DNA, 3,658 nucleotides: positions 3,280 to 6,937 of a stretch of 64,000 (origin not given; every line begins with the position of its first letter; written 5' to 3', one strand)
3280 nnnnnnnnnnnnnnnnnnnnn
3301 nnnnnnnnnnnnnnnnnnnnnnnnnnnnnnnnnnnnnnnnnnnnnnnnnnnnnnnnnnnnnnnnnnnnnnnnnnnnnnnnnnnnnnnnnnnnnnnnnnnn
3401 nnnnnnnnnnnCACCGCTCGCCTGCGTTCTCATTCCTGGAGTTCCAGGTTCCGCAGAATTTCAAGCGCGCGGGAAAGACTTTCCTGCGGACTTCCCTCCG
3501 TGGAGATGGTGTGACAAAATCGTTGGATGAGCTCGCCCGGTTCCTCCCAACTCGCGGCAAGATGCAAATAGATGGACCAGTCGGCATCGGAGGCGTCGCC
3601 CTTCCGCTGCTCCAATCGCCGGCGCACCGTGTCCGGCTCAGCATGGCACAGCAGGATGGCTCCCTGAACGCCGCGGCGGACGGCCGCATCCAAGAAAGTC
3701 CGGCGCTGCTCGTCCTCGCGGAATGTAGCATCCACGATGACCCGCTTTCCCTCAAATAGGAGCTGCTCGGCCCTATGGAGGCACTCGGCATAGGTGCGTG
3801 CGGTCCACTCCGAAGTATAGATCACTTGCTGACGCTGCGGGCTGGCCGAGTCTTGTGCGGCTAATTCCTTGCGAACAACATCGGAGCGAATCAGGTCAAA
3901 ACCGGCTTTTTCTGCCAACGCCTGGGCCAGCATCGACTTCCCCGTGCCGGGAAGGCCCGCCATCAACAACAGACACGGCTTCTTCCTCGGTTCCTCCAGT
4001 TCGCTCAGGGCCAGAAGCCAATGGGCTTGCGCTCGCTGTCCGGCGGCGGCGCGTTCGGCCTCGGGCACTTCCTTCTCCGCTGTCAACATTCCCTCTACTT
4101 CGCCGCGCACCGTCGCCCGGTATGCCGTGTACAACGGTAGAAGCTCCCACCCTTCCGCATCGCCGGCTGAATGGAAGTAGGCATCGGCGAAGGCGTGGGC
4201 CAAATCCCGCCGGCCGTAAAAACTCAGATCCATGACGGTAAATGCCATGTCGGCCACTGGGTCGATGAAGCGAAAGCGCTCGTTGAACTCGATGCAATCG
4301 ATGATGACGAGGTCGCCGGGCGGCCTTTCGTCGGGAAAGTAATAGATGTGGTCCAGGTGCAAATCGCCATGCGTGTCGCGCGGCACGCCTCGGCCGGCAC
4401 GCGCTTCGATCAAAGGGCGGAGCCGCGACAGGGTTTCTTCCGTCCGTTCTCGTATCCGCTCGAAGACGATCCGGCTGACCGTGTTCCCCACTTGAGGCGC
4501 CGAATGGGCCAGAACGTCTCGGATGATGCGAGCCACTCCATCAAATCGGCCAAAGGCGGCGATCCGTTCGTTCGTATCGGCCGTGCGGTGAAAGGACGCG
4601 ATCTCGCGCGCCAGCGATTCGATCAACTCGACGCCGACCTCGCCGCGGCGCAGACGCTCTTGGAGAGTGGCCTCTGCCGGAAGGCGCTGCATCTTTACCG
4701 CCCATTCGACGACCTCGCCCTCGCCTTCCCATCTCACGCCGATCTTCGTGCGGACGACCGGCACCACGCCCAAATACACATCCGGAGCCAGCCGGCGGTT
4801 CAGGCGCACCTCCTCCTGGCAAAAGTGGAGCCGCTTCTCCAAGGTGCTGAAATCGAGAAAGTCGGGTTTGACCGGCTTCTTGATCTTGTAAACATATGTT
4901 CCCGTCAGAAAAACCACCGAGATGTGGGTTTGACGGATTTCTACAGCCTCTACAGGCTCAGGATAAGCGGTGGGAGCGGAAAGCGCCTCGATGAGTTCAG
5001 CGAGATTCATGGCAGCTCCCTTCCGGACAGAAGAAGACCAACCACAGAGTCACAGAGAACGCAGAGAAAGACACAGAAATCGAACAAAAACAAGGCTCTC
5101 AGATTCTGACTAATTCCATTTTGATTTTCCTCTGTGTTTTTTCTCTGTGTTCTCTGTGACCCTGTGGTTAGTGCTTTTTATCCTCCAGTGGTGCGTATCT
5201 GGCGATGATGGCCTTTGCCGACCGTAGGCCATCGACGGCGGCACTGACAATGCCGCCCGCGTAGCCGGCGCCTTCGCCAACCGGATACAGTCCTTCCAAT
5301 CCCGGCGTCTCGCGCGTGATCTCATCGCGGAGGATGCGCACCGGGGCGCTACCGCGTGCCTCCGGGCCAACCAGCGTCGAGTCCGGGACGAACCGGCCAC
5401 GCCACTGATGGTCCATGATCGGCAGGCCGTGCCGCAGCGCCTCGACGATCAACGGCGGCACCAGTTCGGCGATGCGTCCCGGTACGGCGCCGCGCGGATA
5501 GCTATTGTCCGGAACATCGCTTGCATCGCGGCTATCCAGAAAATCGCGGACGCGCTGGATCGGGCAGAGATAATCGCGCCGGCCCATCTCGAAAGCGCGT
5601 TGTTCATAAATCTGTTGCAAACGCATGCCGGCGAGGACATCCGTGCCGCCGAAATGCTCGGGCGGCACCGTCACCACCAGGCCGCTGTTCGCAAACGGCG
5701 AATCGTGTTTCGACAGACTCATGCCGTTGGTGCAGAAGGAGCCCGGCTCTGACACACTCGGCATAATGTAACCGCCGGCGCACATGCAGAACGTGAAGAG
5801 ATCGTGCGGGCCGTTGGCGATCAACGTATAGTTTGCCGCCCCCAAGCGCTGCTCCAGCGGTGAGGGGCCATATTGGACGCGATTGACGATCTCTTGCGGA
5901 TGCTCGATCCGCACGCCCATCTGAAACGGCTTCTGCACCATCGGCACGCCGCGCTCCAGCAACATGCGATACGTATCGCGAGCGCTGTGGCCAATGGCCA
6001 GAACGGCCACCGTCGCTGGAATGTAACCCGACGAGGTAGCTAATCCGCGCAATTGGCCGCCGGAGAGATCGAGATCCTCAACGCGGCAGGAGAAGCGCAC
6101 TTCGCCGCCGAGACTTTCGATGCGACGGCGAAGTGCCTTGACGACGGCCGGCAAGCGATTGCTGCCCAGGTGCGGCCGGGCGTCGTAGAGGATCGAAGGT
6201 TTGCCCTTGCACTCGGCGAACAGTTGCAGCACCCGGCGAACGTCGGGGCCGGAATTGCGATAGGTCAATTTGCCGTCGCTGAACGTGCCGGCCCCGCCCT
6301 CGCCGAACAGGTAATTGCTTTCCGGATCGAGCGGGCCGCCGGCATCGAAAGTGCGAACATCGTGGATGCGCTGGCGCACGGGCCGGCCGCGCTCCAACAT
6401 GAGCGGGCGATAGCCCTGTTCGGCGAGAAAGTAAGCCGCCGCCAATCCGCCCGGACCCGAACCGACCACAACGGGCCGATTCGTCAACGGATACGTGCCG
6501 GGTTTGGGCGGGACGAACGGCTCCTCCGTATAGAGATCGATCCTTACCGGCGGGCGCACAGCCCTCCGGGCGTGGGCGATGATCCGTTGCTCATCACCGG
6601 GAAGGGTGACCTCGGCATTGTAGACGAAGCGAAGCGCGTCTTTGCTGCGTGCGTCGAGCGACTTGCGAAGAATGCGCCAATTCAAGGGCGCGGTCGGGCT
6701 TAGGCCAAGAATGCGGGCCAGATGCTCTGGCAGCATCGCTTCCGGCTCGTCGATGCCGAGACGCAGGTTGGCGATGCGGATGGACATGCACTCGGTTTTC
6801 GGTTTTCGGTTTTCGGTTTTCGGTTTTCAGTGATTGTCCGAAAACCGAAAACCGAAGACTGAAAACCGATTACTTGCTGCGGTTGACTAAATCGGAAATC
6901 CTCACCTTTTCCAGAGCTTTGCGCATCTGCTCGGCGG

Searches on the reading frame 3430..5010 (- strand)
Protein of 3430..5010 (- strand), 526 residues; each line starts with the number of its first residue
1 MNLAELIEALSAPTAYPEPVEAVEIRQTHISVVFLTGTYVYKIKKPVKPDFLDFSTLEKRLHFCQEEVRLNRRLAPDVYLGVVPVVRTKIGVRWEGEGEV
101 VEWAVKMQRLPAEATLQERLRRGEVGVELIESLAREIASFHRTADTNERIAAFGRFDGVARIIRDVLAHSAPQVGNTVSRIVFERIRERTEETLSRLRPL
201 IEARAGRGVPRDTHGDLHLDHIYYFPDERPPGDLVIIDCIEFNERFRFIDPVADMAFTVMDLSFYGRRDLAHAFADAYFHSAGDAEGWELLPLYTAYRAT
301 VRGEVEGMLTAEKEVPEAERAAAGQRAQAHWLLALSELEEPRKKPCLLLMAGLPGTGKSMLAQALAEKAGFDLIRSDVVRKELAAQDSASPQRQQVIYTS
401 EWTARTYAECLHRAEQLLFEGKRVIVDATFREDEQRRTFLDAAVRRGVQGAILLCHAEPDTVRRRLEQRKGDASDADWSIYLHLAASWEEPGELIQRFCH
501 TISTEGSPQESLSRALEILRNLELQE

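Call 40: search_protein_families(library=pfam, proteins=[window:3430-5010:-], max_evalue=0.001)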
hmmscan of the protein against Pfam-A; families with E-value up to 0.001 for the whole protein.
window:3430-5010:- (526 aa): 6 families
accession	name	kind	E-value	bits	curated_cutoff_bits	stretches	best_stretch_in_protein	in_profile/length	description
PF13671.12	AAA_33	-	1.1e-27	97.5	27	1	347-477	1-129/143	AAA domain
PF13207.12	AAA_17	-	2.6e-11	44.4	27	1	352-476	2-130/136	AAA domain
PF06414.18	Zeta_toxin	-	3.1e-10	40.3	22.3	1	340-470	11-144/199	Zeta toxin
PF13238.12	AAA_18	-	1e-08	36.1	29.4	1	350-471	3-113/128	AAA domain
PF08433.16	KTI12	-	9.5e-06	25.7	22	1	347-492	3-141/271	Chromatin associated protein KTI12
PF00004.35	AAA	-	9.3e-05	23.3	21.2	1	348-379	1-32/131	ATPase family associated with various cellular activities (AAA)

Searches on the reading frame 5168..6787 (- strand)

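Call 40: search_protein_families(library=pfam, proteins=[window:5168-6787:-], max_evalue=0.001)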
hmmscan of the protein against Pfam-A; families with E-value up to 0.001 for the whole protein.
window:5168-6787:- (539 aa): 7 families
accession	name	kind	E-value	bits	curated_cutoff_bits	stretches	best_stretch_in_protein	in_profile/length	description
PF21688.3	FAD-depend_C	-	2.2e-58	198.1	27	1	287-478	1-196/197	FAD-dependent protein, C-terminal domain-like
PF01266.30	DAO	-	9.7e-12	45.5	27.9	1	214-286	150-223/353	FAD dependent oxidoreductase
PF13450.12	NAD_binding_8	-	1.8e-07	31.7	21.9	1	107-146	1-40/68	NAD(P)-binding Rossmann-like domain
PF07992.20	Pyr_redox_2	-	4.2e-06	26.8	26.1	1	106-135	4-33/291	Pyridine nucleotide-disulphide oxidoreductase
PF00890.30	FAD_binding_2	-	5.5e-05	23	20.4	1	106-139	3-36/414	FAD binding domain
PF01494.25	FAD_binding_3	-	0.00031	20.5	22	1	106-135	5-34/349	FAD binding domain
PF03486.20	HI0933_like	-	0.00074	19.5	50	0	106-140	4-38/244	HI0933-like protein Rossmann domain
